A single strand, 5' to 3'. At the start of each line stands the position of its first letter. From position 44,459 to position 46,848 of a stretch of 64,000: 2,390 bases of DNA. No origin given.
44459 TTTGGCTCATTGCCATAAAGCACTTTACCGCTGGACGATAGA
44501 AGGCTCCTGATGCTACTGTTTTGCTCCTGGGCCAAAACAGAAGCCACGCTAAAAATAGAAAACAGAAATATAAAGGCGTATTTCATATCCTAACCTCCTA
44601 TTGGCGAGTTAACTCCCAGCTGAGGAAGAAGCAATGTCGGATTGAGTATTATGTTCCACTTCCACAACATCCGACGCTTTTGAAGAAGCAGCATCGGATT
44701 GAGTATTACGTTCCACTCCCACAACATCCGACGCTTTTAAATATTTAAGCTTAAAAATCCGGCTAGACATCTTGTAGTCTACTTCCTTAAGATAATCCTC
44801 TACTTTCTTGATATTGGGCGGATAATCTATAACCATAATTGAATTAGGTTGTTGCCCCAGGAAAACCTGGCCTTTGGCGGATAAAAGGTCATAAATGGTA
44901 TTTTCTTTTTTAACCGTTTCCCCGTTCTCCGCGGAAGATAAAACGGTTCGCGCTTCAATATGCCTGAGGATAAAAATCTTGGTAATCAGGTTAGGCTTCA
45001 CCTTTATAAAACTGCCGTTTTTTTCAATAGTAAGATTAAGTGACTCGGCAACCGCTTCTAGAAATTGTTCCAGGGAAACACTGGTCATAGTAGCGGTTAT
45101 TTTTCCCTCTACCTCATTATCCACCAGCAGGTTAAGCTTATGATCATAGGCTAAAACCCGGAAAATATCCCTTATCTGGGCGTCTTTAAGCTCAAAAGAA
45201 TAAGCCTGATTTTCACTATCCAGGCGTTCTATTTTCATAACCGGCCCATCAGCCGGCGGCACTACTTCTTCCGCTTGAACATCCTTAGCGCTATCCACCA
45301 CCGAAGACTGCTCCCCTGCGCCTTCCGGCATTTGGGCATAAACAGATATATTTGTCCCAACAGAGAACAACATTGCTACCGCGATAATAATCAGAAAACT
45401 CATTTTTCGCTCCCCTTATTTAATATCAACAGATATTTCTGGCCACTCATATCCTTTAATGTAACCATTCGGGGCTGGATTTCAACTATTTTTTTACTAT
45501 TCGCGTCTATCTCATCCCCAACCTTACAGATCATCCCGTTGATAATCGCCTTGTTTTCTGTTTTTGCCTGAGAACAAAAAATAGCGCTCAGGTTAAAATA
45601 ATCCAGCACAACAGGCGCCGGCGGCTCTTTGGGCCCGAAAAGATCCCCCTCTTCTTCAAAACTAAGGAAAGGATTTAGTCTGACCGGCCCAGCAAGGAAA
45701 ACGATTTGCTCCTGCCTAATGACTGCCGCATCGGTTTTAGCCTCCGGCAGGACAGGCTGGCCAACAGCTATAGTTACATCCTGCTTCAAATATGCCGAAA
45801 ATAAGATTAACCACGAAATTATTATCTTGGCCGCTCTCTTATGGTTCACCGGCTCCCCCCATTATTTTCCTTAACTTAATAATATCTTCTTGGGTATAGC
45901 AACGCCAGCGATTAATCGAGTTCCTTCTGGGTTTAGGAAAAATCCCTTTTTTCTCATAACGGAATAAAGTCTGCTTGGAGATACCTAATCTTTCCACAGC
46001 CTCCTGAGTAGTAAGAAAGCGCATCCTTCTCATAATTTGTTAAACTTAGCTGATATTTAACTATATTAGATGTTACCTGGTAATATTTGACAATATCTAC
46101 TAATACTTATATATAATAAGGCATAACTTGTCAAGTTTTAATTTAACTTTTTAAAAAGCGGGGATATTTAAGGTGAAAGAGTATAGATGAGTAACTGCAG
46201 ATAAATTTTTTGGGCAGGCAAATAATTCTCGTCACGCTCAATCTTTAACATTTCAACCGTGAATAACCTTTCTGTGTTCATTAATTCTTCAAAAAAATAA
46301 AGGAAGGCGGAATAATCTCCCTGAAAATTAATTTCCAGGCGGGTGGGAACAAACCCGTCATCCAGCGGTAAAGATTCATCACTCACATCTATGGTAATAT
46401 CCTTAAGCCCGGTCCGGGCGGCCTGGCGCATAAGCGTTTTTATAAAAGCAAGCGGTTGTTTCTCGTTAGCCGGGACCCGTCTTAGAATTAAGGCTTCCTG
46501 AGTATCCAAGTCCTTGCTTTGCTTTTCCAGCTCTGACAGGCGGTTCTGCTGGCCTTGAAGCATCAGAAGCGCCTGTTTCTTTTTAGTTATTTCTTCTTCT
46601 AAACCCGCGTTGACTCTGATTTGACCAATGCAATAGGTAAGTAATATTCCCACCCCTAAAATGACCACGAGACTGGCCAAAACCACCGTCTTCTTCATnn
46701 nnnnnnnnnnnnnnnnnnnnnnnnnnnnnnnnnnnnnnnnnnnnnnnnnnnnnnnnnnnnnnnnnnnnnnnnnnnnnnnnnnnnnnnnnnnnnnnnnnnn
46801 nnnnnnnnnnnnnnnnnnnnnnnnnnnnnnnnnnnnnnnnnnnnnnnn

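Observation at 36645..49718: Type IV pilus / T2SS-like operon with non-standard architecture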

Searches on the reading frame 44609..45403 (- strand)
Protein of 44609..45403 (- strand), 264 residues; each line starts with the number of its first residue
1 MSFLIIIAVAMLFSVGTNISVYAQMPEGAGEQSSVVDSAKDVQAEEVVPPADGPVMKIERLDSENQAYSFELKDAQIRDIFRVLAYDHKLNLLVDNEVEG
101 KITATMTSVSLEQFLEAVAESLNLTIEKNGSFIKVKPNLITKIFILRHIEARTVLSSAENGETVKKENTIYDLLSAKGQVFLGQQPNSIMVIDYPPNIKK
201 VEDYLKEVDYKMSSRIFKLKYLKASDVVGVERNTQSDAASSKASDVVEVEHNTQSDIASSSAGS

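Call 4: search_protein_families(library=pfam, max_evalue=0.01, proteins=[window:44609-45403:-])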
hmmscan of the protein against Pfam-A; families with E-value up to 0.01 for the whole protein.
window:44609-45403:- (264 aa): 3 families
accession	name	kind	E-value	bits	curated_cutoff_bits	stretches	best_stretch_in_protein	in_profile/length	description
PF03958.22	Secretin_N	-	0.00042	20.9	28.2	0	186-209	41-64/69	Bacterial type II/III secretion system short domain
PF21305.2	type_II_gspD_N0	-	0.0021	18.3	27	1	71-124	2-56/71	GspD-like, N0 domain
PF07660.19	STN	-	0.0022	18.2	28.4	1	90-137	1-51/52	Secretin and TonB N terminus short domain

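Call 12: search_protein_families(library=ncbifam, max_evalue=0.01, proteins=[window:44609-45403:-])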
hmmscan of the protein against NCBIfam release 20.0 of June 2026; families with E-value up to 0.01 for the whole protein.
window:44609-45403:- (264 aa): 6 families
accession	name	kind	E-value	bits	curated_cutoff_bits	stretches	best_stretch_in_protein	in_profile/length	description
TIGR02515.1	IV_pilus_PilQ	subfamily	3.3e-19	69.2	284.35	2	67-138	3-74/428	type IV pilus secretin PilQ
NF010083.0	PRK13568.1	equivalog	1.4e-11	43.9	554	1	62-212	22-186/419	DNA uptake porin HofQ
TIGR02517.1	type_II_gspD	equivalog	5.3e-11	41.7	351.35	1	71-243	2-191/600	type II secretion system secretin GspD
NF007851.2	PRK10560.1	exception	1.4e-08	34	598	1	63-212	19-178/412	DNA uptake porin HofQ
TIGR02516.1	type_III_yscC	equivalog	7.8e-07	28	238.45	1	68-227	2-161/463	type III secretion system outer membrane ring subunit SctC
TIGR02520.1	pilus_B_mal_scr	equivalog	0.0083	14.7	287.65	0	167-216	225-275/513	PilN family type IVB pilus formation outer membrane protein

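Call 47: search_protein_representatives(protein=window:44609-45403:-)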
Query: 264 residues. Proteins with E-value up to 0.001 (for the whole library): 1467; up to 1e-10: 177; up to 1e-30: 74. The best 150 are listed.
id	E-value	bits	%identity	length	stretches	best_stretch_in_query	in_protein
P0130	4.7e-105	366.6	76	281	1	1-246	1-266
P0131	3.3e-66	239.6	49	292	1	3-256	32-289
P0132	3.4e-62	226.5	53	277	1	15-246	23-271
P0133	6.3e-61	222.3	55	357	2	35-158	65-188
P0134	2.6e-60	220.3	58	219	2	61-167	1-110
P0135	2.8e-59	216.9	51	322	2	45-163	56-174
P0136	1.6e-58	214.4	50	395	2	30-160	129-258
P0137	1.5e-57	211.2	54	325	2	38-161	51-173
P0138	3.2e-57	210.2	48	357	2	32-163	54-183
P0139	5.2e-57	209.5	52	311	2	42-158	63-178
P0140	1.8e-54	201.2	45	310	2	5-178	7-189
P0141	2.0e-54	201.1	41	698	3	43-164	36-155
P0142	6.2e-54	199.4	52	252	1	62-244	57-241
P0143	2.5e-53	197.5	47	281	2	28-159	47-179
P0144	4.7e-53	196.6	48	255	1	4-240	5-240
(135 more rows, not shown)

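Call 75: predict_structure(alignment_id=A4)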
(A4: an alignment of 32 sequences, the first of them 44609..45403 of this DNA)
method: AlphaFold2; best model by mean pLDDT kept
length: 264 residues; sequences in the alignment: 32
mean_pLDDT: 80.2   pTM: 0.59
mean pLDDT of the five models: 80.2, 79.8, 79.3, 78.9, 78.5
residues with pLDDT >= 90: 151; 70-90: 26; 50-70: 51; < 50: 36
segments of 3 or more residues with pLDDT < 50: 30-32, 37-40, 232-246, 248-254, 259-264
pLDDT, mean of each block of 10 residues (from residue 1): 90 81 55 50 66 90 91 96 95 96 95 95 96 97 97 87 73 96 97 97 95 64 60 47 46 48 41
secondary structure, 60 per line:
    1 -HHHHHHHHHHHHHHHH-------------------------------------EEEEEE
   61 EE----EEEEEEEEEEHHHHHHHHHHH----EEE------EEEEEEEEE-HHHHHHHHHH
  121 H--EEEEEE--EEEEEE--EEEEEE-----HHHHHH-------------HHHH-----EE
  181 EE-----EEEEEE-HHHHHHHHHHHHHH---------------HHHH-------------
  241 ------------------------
elements in order: H2-17 E55-62 E67-76 H77-87 E92-94 E101-109 H111-121 E124-129 E132-137 E140-145 H151-156 H170-173 E179-182 E188-193 H195-208 H224-227

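Call 77: fold_search(model_id=the predicted structure, library=pdb)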
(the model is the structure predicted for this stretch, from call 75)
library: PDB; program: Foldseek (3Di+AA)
matches with E <= 10: 636; with E <= 0.001: 44
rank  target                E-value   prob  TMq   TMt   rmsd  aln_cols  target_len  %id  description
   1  3jc8_Qa               1.2e-08  1.00  0.26  0.17  14.2       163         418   22  Architectural model of the type IVa pilus machine in a piliated state (released 2016-03-16)
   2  4av2_A                1.9e-08  1.00  0.28  0.27  12.2       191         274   19  Single particle electron microscopy of PilQ dodecameric complexes from Neisseria meningitidis. (released 2012-10-17)
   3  4ec5_A                2.9e-08  1.00  0.24  0.28  12.2       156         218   19  Crystal structure of the S210C (dimer) mutant from the N-terminal domain of the secretin XcpQ from Pseudomonas aerugin (released 2012-12-05)
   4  4ec5_B                3.7e-08  1.00  0.23  0.29  12.1       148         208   20  Crystal structure of the S210C (dimer) mutant from the N-terminal domain of the secretin XcpQ from Pseudomonas aerugin (released 2012-12-05)
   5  4e9j_B                4.7e-08  1.00  0.24  0.31  12.5       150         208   20  Crystal structure of the N-terminal domain of the secretin XcpQ from Pseudomonas aeruginosa (released 2012-12-05)
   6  5mp2_B                5.6e-08  1.00  0.24  0.29  12.5       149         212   19  XcpQN012 in complex with VHH04 (released 2017-12-13)
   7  5mp2_A                9.6e-08  1.00  0.23  0.28  13.5       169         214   18  XcpQN012 in complex with VHH04 (released 2017-12-13)
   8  4e9j_A                1.0e-07  1.00  0.24  0.28  12.5       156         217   20  Crystal structure of the N-terminal domain of the secretin XcpQ from Pseudomonas aeruginosa (released 2012-12-05)
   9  2y9k_A                1.7e-07  1.00  0.25  0.45  13.6       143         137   17  Three-dimensional model of Salmonella's needle complex at subnanometer resolution (released 2011-03-23)
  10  6w6m_A                2.3e-07  1.00  0.23  0.15  15.0       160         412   19  Single particle cryoEM structure of V. cholerae Type IV competence pilus secretin PilQ (released 2020-10-14)
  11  3gr5                  2.8e-07  1.00  0.26  0.42  13.8       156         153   15  Periplasmic domain of the outer membrane secretin EscC from enteropathogenic E.coli (EPEC) (released 2009-05-19)
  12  5ngi_B                3.0e-07  1.00  0.24  0.30  12.8       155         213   21  Structure of XcpQN012 (released 2018-01-24)
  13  6rwk_0                3.8e-07  1.00  0.25  0.45  12.5       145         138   12  MxiD N0 N1 and MxiG C-terminal domains of the Shigella type 3 secretion system (released 2020-02-12)
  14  5ngi_A                4.5e-07  1.00  0.24  0.30  12.8       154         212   20  Structure of XcpQN012 (released 2018-01-24)
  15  3oss_D                6.5e-07  1.00  0.24  0.38  11.4       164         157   14  The crystal structure of enterotoxigenic Escherichia coli GspC-GspD complex from the type II secretion system (released 2011-08-03)
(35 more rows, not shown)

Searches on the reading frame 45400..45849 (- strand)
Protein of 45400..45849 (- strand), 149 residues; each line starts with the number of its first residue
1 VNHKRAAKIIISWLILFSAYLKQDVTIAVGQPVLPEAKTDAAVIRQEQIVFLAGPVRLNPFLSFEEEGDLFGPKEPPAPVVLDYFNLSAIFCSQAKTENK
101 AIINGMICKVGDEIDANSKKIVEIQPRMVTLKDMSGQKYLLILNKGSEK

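Call 4: search_protein_families(library=pfam, max_evalue=0.01, proteins=[window:45400-45849:-])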
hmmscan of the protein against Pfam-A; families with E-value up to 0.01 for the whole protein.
window:45400-45849:- (149 aa): 2 families
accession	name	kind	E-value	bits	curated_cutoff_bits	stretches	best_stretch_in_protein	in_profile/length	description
PF23862.1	CdsD_C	-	0.00069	20.1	27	1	97-139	14-53/56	CdsD C-terminal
PF16537.11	T2SSB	-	0.0019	18.3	28.4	1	101-139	20-56/60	Type II secretion system protein B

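Call 12: search_protein_families(library=ncbifam, max_evalue=0.01, proteins=[window:45400-45849:-])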
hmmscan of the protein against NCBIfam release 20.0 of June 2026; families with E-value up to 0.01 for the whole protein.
window:45400-45849:- (149 aa): 0 families

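Call 21: search_protein_families(library=ncbifam, max_evalue=0.1, proteins=[window:45400-45849:-])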
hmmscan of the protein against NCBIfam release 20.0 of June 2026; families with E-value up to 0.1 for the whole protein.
window:45400-45849:- (149 aa): 0 families

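Call 52: search_solved_structures(query=A3, max_evalue=10, show_alignments=2)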
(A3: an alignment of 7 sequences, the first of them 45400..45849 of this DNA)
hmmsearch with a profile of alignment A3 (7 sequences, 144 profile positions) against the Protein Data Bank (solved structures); distinct sequences matched with E-value up to 10: 3.
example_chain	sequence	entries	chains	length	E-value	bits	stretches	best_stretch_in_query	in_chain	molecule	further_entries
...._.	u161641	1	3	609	0.14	15.1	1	59-87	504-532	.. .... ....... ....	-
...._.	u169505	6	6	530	0.58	13.1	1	36-73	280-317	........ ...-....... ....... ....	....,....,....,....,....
3da1_A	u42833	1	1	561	1.6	11.7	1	81-123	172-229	Glycerol-3-phosphate dehydrogenase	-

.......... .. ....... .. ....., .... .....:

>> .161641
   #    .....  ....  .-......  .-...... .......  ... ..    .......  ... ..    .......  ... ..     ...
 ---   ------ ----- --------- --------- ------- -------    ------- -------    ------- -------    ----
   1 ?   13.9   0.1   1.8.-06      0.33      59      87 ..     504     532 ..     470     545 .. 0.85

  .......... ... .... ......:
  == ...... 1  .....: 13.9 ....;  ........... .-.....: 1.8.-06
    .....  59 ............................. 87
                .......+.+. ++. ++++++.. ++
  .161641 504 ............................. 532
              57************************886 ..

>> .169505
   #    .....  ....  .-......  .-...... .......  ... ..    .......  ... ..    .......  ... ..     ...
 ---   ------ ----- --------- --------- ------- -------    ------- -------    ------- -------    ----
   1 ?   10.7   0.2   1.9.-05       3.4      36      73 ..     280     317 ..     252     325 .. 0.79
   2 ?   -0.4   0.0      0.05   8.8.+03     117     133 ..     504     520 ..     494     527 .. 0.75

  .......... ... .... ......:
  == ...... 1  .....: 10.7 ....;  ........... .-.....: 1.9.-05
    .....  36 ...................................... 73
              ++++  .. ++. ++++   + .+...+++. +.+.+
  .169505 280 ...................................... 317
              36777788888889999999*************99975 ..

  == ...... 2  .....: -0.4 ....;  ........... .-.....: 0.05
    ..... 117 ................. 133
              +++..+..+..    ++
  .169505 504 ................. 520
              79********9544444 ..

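Call 67: search_protein_families(library=pfam, alignment_id=A3, max_evalue=0.1)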
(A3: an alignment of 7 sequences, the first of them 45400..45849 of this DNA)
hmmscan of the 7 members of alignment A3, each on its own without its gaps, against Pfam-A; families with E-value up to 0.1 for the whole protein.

A. member 1, window:45400-45849:- (149 aa): 2 families
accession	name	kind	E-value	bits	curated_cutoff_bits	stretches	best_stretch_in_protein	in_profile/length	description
PF23862.1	CdsD_C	-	0.00069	20.1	27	1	97-139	14-53/56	CdsD C-terminal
PF16537.11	T2SSB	-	0.0019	18.3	28.4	1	101-139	20-56/60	Type II secretion system protein B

B. families by the number of members that match (of 7 scanned): 2 families
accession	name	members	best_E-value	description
PF23862.1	CdsD_C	6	1e-06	CdsD C-terminal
PF16537.11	T2SSB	6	6e-05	Type II secretion system protein B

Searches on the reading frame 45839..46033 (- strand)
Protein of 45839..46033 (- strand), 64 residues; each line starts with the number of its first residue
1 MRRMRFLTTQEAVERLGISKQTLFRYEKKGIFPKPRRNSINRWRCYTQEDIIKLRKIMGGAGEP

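Call 4: search_protein_families(library=pfam, max_evalue=0.01, proteins=[window:45839-46033:-])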
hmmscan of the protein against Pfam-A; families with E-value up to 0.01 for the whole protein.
window:45839-46033:- (64 aa): 8 families
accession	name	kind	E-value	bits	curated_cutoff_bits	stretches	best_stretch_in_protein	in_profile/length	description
PF13411.12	MerR_1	-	6.3e-10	39.5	21.6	1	8-57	2-49/69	MerR HTH family regulatory protein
PF00376.29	MerR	-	4e-09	36.6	28.2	1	8-42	1-35/38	MerR family regulatory protein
PF12728.13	HTH_17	-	6.4e-06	26.8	27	1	6-45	1-38/51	Helix-turn-helix domain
PF05930.18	Phage_AlpA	-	0.00037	20.8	21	1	4-36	1-33/51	Prophage CP4-57 regulatory protein (AlpA)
PF08220.18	HTH_DeoR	-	0.0019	18.3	21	1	3-22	11-30/57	DeoR-like helix-turn-helix domain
PF13384.12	HTH_23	-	0.0034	17.6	24.6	0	7-26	18-37/50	Homeodomain-like domain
PF01381.28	HTH_3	-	0.0048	17.3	23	0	6-28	8-31/55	Helix-turn-helix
PF13338.12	AbiEi_4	-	0.0062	17.1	25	1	2-37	9-43/49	Transcriptional regulator, AbiEi antitoxin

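Call 21: search_protein_families(library=ncbifam, max_evalue=0.1, proteins=[window:45839-46033:-])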
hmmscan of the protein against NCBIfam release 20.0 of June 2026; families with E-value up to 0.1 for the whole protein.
window:45839-46033:- (64 aa): 21 families
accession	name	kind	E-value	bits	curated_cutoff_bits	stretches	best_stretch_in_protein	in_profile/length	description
TIGR03453.1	partition_RepA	equivalog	1.4e-05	24.1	348.45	1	2-59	29-85/387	plasmid partitioning protein RepA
NF047375.1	HeatShock_HspR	equivalog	1.7e-05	24.7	105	1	12-58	9-53/92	heat shock protein transcriptional repressor HspR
TIGR02047.1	CadR-PbrR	equivalog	0.00011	22.2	151.45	1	13-57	7-50/127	Cd(II)/Pb(II)-responsive transcriptional regulator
NF047377.1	heat_HspR_dupli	exception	0.00039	20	300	1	13-57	12-54/214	heat shock protein transcriptional repressor HspR, fused homodimer type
NF052513.1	TransRegCarH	equivalog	0.00042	19.7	400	1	3-57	3-56/274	HTH-type transcriptional repressor CarH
NF033518.0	transpos_IS607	equivalog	0.001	18.6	110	1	11-53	2-42/187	IS607 family transposase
TIGR02044.1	CueR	equivalog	0.0014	18.7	147.4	1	13-57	7-50/127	Cu(I)-responsive transcriptional regulator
TIGR02051.1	MerR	equivalog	0.0018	18.5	150.85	1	13-57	6-49/124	mercury resistance transcriptional regulator MerR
TIGR01764.1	excise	domain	0.0043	17.4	28.8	1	6-25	1-20/49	excisionase family DNA-binding protein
NF010443.0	PRK13869.1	subfamily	0.0046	15.8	446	1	3-60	45-101/405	plasmid-partitioning protein RepA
TIGR02043.1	ZntR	equivalog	0.0056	16.8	167.95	1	12-58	7-52/131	Zn(2+)-responsive transcriptional regulator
NF010259.0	PRK13705.1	equivalog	0.0056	15.7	725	1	8-59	41-95/388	plasmid-partitioning protein SopA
NF041849.1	trans_regNmlR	equivalog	0.0085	16.1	175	1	10-54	4-47/117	stress response transcriptional regulator NmlR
NF033499.1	Xis_Gifsy_1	exception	0.009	16.1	60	1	4-37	6-43/92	excisionase Xis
NF007069.0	PRK09514.1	equivalog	0.0097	15.9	143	1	13-58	8-52/141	Zn(2+)-responsive transcriptional regulator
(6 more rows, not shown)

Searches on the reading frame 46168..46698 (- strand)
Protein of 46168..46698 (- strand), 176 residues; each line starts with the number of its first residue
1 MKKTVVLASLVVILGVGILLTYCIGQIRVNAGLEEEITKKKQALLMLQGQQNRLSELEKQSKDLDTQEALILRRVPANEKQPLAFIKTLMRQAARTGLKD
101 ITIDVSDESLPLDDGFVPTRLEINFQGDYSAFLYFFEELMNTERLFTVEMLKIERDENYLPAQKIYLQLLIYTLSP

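Call 4: search_protein_families(library=pfam, max_evalue=0.01, proteins=[window:46168-46698:-])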
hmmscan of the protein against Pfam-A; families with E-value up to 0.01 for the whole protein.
window:46168-46698:- (176 aa): 1 family
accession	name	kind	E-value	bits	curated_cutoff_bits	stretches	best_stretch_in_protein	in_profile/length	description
PF04350.18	PilO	-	1.2e-06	29.2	22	1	34-173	5-140/145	Pilus assembly protein, PilO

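Call 12: search_protein_families(library=ncbifam, max_evalue=0.01, proteins=[window:46168-46698:-])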
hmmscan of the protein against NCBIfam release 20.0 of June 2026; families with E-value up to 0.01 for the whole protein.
window:46168-46698:- (176 aa): 1 family
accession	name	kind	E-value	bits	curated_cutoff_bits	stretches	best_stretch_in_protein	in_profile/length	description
NF040576.1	T2SS_GspM_XpsM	equivalog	0.0074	16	60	0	5-156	3-153/180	type II secretion system protein GspM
